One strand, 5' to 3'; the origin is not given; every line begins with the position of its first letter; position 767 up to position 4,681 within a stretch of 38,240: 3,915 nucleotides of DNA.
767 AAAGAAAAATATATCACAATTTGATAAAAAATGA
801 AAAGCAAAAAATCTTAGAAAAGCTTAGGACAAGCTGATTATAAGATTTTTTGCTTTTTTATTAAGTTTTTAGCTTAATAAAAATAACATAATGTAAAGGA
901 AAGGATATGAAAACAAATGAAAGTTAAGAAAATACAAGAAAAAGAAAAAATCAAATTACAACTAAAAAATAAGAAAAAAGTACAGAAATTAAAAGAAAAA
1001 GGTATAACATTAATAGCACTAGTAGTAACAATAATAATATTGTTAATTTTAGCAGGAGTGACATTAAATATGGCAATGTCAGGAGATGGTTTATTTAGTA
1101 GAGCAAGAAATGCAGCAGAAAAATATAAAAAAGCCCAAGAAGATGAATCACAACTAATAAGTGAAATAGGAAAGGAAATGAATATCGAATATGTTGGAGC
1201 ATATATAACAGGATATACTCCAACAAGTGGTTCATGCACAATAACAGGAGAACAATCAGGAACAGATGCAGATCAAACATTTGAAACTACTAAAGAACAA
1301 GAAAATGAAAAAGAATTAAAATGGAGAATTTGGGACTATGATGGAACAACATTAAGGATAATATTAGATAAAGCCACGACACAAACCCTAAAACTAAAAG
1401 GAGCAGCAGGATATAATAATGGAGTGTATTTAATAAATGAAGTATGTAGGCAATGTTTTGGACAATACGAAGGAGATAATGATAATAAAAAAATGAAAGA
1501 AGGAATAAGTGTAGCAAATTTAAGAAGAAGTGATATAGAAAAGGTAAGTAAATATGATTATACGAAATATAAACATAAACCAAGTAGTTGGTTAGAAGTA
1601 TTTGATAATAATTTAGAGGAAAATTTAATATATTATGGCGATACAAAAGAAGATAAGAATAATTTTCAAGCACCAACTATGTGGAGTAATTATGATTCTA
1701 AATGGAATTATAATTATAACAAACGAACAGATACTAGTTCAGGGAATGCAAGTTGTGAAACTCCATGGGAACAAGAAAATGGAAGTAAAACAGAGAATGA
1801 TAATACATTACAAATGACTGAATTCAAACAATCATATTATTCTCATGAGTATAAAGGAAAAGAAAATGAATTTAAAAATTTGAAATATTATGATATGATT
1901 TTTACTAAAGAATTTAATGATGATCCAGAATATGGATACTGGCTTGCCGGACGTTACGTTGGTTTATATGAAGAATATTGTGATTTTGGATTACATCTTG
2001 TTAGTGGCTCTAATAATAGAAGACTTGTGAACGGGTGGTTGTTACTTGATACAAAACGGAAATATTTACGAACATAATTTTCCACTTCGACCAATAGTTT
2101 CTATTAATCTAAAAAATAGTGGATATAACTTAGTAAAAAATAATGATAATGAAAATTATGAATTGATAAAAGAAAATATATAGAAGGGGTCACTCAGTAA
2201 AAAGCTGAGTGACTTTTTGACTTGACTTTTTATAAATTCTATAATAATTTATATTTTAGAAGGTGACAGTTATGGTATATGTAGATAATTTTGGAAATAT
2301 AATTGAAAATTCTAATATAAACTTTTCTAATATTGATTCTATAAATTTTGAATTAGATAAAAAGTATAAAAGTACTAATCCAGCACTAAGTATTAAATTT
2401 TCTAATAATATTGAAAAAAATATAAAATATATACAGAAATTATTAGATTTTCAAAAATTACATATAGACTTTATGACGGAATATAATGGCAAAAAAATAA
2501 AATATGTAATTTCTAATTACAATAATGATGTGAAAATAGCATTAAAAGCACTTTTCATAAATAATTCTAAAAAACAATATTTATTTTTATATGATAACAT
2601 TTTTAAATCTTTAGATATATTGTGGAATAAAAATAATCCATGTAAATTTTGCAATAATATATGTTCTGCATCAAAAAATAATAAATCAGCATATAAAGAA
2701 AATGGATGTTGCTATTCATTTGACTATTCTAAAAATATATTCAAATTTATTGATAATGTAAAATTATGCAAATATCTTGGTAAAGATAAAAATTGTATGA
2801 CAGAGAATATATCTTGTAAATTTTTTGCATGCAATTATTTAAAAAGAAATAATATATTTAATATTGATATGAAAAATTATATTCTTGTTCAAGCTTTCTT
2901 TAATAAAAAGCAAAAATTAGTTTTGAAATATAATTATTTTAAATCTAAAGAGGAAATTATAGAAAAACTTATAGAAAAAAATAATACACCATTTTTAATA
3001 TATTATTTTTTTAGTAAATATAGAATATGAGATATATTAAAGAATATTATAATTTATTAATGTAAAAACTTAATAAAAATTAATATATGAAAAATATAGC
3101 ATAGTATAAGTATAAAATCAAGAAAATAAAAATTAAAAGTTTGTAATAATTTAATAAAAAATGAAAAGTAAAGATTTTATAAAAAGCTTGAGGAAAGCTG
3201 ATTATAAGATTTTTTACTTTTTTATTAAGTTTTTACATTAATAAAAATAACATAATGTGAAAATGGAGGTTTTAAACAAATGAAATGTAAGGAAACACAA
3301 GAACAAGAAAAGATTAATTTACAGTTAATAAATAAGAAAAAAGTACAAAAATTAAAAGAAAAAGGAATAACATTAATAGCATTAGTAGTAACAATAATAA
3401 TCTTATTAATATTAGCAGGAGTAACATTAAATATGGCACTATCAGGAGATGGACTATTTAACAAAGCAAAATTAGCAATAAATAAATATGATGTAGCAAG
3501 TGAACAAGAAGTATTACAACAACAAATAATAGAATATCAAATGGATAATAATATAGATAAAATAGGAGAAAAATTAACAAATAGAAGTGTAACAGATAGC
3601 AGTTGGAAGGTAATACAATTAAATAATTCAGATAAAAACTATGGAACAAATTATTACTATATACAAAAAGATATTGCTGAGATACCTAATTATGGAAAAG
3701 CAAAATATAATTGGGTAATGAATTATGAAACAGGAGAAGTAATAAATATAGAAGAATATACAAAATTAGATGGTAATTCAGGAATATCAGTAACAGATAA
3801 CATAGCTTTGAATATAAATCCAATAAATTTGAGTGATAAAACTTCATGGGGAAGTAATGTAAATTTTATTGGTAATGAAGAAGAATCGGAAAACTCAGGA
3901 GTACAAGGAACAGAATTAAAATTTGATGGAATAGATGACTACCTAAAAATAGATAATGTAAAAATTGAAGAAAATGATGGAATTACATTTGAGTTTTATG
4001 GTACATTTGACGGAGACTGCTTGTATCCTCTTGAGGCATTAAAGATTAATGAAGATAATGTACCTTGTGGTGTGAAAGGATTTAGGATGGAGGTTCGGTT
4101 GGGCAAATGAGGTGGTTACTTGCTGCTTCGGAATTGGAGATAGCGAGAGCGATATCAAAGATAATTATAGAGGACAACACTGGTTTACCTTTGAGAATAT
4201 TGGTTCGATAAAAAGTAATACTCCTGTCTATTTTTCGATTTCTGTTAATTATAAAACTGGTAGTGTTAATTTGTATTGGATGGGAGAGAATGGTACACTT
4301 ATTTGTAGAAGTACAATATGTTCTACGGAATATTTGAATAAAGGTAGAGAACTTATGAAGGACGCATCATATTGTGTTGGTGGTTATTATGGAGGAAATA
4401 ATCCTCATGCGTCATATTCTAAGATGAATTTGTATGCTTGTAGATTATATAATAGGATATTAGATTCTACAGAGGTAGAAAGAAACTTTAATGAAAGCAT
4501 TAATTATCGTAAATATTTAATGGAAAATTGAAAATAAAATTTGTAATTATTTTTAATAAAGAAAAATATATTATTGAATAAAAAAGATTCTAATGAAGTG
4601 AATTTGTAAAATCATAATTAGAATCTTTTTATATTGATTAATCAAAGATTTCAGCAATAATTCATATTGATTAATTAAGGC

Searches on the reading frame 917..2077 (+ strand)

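Call 8: search_protein_families(library=pfam, proteins=[window:917-2077:+], max_evalue=0.01)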
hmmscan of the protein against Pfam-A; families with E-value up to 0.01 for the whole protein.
window:917-2077:+ (386 aa): 1 family
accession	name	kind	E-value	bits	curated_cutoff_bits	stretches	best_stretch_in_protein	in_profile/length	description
PF07963.17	N_methyl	-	0.0073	16.3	21.2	0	26-49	3-26/27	Prokaryotic N-terminal methylation motif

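Call 9: search_protein_families(library=ncbifam, proteins=[window:917-2077:+], max_evalue=0.01)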
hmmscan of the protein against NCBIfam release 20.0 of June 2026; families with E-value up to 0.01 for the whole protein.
window:917-2077:+ (386 aa): 1 family
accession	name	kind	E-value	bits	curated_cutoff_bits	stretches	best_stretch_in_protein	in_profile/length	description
NF006283.1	PRK08455.1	equivalog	0.0061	16.2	187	0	19-78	7-66/182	flagellar basal body-associated protein FliL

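Call 87: search_protein_families(library=phrogs, proteins=[window:917-2077:+], max_evalue=0.001)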
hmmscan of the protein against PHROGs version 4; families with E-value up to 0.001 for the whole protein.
window:917-2077:+ (386 aa): 1 family
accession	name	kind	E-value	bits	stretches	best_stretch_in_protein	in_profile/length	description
phrog_13280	-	unknown function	0.00079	20.3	0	25-50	1-26/67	-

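Call 88: search_protein_families(library=padloc, proteins=[window:917-2077:+], max_evalue=0.001)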
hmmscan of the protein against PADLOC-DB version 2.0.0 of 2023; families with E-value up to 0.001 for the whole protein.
window:917-2077:+ (386 aa): 0 families

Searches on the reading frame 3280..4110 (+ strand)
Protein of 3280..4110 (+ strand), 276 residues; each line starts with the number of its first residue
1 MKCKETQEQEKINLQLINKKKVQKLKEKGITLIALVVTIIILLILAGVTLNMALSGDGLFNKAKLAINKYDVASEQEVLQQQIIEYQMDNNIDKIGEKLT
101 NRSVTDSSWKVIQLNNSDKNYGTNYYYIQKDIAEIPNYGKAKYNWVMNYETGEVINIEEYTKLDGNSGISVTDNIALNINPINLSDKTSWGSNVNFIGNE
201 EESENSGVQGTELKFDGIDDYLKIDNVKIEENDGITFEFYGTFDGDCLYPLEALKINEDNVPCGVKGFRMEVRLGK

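Call 8: search_protein_families(library=pfam, proteins=[window:3280-4110:+], max_evalue=0.01)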
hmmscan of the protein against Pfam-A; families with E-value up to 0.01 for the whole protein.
window:3280-4110:+ (276 aa): 1 family
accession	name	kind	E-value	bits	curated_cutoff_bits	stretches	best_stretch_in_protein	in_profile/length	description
PF07963.17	N_methyl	-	0.0047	16.9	21.2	1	26-49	3-26/27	Prokaryotic N-terminal methylation motif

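Call 9: search_protein_families(library=ncbifam, proteins=[window:3280-4110:+], max_evalue=0.01)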
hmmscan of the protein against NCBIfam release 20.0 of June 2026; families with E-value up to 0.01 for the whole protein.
window:3280-4110:+ (276 aa): 0 families

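Call 87: search_protein_families(library=phrogs, proteins=[window:3280-4110:+], max_evalue=0.001)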
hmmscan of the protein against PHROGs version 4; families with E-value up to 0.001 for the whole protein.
window:3280-4110:+ (276 aa): 0 families

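Call 88: search_protein_families(library=padloc, proteins=[window:3280-4110:+], max_evalue=0.001)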
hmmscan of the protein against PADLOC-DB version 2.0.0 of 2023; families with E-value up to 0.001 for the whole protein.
window:3280-4110:+ (276 aa): 0 families

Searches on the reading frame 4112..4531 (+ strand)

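Call 8: search_protein_families(library=pfam, proteins=[window:4112-4531:+], max_evalue=0.01)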
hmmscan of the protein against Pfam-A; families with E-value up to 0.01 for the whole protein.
window:4112-4531:+ (139 aa): 0 families

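Call 9: search_protein_families(library=ncbifam, proteins=[window:4112-4531:+], max_evalue=0.01)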
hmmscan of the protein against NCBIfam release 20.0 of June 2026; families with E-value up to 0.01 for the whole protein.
window:4112-4531:+ (139 aa): 0 families

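Call 87: search_protein_families(library=phrogs, proteins=[window:4112-4531:+], max_evalue=0.001)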
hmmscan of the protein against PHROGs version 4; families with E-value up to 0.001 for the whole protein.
window:4112-4531:+ (139 aa): 1 family
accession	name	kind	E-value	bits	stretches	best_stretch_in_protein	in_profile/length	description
phrog_8510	-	head and packaging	0.00047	19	1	84-127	1295-1340/1348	virion structural protein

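Call 88: search_protein_families(library=padloc, proteins=[window:4112-4531:+], max_evalue=0.001)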
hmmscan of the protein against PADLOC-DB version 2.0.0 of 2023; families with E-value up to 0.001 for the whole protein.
window:4112-4531:+ (139 aa): 0 families
